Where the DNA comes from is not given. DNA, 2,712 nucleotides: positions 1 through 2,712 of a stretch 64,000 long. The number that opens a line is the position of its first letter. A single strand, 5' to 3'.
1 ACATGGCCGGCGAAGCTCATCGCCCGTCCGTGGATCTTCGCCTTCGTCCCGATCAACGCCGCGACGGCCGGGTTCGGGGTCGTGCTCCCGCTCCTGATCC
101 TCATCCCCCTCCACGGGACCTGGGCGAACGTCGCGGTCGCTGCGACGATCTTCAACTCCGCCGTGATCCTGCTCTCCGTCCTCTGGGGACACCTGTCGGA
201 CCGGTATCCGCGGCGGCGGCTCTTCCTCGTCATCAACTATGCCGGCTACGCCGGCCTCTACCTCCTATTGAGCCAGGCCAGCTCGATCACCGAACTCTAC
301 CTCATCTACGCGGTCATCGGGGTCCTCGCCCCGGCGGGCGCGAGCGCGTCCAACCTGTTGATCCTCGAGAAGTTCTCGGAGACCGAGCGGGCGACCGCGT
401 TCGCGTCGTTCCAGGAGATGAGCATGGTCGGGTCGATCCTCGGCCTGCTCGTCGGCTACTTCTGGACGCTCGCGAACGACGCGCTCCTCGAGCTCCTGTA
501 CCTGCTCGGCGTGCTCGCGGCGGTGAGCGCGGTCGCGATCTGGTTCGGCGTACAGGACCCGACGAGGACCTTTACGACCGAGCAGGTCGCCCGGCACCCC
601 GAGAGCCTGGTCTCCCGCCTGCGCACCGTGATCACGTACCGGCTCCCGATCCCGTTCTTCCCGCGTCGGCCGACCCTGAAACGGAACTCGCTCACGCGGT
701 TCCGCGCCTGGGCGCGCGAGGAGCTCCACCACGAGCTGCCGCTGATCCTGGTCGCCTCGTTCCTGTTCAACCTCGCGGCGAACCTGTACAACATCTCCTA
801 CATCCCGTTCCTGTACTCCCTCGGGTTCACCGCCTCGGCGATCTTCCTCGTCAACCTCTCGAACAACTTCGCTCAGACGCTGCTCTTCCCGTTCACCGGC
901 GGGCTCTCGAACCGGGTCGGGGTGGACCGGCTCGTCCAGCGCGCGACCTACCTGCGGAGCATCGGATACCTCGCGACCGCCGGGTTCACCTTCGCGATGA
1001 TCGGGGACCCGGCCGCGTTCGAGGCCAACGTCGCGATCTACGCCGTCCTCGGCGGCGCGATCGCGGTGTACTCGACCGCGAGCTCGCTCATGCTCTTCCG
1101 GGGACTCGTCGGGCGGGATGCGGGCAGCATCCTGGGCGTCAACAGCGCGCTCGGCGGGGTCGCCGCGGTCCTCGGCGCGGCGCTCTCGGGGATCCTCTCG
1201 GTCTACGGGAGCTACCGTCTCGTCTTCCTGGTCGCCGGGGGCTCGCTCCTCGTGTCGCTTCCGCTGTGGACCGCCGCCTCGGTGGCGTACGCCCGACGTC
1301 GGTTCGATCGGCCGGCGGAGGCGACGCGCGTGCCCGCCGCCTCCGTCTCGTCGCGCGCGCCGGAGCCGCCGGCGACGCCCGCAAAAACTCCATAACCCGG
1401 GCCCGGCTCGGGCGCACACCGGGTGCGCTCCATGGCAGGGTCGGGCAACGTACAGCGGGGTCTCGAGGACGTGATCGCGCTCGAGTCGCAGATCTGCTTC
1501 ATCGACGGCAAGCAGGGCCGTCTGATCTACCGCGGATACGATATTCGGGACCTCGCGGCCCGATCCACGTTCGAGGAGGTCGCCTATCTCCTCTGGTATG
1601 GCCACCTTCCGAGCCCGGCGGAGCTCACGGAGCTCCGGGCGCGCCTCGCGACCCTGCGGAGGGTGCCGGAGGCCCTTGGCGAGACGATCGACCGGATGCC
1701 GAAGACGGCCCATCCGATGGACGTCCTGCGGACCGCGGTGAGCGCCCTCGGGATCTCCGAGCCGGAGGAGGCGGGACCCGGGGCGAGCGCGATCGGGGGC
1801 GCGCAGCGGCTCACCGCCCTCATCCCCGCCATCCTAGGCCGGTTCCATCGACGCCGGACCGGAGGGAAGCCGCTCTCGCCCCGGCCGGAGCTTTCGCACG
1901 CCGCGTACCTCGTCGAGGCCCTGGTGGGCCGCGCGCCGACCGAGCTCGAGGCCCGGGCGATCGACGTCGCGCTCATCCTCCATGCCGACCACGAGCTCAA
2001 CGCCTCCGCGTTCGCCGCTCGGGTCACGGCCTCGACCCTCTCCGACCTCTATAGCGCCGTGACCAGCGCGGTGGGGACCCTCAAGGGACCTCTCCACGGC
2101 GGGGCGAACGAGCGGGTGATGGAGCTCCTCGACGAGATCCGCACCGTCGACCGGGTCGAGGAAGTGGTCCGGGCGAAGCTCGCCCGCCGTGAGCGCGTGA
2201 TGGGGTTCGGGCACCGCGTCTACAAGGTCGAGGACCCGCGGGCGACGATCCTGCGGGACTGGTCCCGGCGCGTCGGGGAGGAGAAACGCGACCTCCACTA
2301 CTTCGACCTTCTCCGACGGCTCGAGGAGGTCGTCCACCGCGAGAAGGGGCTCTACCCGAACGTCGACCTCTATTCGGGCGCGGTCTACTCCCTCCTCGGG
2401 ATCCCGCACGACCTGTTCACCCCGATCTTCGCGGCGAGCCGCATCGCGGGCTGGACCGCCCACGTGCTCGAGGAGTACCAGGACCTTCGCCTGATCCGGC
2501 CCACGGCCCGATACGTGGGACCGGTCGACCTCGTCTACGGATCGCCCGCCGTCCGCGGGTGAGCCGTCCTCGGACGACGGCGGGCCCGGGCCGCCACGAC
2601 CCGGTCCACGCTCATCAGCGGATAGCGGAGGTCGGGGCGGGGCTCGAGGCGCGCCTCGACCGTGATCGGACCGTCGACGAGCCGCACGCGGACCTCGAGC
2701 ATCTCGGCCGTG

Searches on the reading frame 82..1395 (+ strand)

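Call 23: search_protein_families(library=ncbifam, proteins=[window:82-1395:+], max_evalue=0.00001)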
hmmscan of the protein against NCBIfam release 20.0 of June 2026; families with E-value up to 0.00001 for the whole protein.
window:82-1395:+ (437 aa): 3 families
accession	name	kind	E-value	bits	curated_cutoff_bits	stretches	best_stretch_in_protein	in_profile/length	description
TIGR00895.1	2A0115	subfamily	8.8e-07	28.2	418.55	1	15-124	285-393/398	aromatic acid/H+ symport family MFS transporter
TIGR00880.1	2_A_01_02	superfamily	1.1e-06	28.8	131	1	27-157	10-138/141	multidrug resistance protein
TIGR00898.1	2A0119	subfamily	2.8e-06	26.4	550.75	1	17-130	128-240/506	cation transport protein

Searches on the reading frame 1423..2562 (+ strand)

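Call 23: search_protein_families(library=ncbifam, proteins=[window:1423-2562:+], max_evalue=0.00001)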
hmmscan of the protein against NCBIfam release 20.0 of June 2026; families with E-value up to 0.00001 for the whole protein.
window:1423-2562:+ (379 aa): 22 families
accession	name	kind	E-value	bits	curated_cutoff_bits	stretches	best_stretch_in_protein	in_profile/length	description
TIGR01800.1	cit_synth_II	subfamily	8.6e-144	478.8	421.3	1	12-369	1-359/368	2-methylcitrate synthase/citrate synthase II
NF041301.1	Cit_synth_Halo_CitZ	equivalog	3.5e-128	427.8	550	1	7-370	2-371/379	citrate synthase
NF010638.0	PRK14035.1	equivalog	3.2e-123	411.2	572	1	10-372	4-366/372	citrate synthase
NF010637.0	PRK14034.1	equivalog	1.1e-120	403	594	1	10-372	3-365/372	citrate synthase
NF010639.0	PRK14036.1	equivalog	2.1e-117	392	502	1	10-372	6-372/379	citrate synthase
NF010636.0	PRK14033.1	equivalog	5.9e-117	390.7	479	1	7-367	6-367/376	bifunctional 2-methylcitrate synthase/citrate synthase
NF009006.1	PRK12351.1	equivalog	1.5e-114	382.3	550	1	13-371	9-369/376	bifunctional 2-methylcitrate synthase/citrate synthase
NF041157.1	Cit_synThplmales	equivalog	2.1e-109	366.1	590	1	9-371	3-369/377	citrate synthase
NF009004.0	PRK12349.1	equivalog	1.5e-100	336.7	508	1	9-368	6-367/372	citrate synthase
NF010640.0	PRK14037.1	subfamily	6.1e-97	324.9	504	1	9-370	3-369/377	citrate synthase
NF009005.0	PRK12350.1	subfamily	4.9e-85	285.9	332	1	9-368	3-351/366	citrate synthase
NF004126.0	PRK05614.1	equivalog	1.1e-83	281.1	505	1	13-367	48-419/430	citrate synthase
TIGR01798.1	cit_synth_I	equivalog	1.7e-70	237.9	485.15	1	9-366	31-406/412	citrate synthase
NF010635.0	PRK14032.1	subfamily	7.1e-67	225.9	426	1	29-365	64-436/448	citrate synthase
NF007128.0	PRK09569.1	subfamily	4.8e-44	150.7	344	1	9-349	37-407/437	citrate (Si)-synthase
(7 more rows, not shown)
